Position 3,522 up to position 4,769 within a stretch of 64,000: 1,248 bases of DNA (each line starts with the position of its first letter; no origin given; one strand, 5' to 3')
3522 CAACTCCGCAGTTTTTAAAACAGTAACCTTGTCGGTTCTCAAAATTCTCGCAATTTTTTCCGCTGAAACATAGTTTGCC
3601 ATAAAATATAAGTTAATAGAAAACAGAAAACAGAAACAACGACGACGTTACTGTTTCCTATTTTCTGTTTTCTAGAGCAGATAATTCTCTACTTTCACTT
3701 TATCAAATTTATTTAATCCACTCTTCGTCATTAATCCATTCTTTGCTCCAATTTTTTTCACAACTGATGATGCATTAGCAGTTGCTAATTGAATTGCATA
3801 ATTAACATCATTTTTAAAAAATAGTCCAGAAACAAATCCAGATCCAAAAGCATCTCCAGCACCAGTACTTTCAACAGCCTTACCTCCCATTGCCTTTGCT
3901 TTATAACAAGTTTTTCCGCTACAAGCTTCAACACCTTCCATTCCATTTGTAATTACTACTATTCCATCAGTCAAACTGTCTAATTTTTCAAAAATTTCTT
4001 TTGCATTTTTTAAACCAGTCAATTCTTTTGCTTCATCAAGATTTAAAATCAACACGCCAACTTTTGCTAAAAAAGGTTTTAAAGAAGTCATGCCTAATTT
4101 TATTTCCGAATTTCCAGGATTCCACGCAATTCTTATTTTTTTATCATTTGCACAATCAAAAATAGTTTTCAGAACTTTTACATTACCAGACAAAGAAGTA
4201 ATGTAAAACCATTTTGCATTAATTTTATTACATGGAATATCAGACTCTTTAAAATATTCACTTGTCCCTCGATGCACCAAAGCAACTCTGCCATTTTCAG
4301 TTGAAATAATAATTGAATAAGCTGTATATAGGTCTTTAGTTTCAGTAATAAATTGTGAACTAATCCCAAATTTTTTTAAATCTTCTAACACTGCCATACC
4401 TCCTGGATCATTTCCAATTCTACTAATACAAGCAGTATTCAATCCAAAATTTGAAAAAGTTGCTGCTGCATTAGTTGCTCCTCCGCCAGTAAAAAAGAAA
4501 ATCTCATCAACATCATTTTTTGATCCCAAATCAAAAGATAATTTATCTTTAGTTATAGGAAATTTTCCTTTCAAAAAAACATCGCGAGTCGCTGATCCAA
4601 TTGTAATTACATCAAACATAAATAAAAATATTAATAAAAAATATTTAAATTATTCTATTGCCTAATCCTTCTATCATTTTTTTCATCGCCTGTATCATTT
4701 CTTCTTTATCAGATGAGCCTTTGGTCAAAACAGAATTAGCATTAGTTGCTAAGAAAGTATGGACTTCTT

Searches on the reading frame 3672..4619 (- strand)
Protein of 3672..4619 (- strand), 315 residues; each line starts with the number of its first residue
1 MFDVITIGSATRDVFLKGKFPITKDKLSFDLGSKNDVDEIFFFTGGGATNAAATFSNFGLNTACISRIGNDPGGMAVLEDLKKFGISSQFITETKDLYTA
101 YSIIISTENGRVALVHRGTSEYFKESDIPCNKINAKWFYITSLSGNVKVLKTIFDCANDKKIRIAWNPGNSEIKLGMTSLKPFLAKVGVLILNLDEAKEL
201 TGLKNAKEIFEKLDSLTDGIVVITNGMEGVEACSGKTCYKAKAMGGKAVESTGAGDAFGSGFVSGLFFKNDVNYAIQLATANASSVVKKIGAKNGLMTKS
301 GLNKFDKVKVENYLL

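Call 15: search_protein_families(library=pfam, proteins=[window:3672-4619:-], max_evalue=0.001)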
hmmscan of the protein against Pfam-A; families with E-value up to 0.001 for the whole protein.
window:3672-4619:- (315 aa): 2 families
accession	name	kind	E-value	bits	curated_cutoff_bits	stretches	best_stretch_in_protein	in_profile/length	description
PF00294.29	PfkB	-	1.2e-33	117.2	25.8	1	27-296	21-299/302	pfkB family carbohydrate kinase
PF08543.17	Phos_pyr_kin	-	0.00026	20.9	27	1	183-288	116-233/246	Phosphomethylpyrimidine kinase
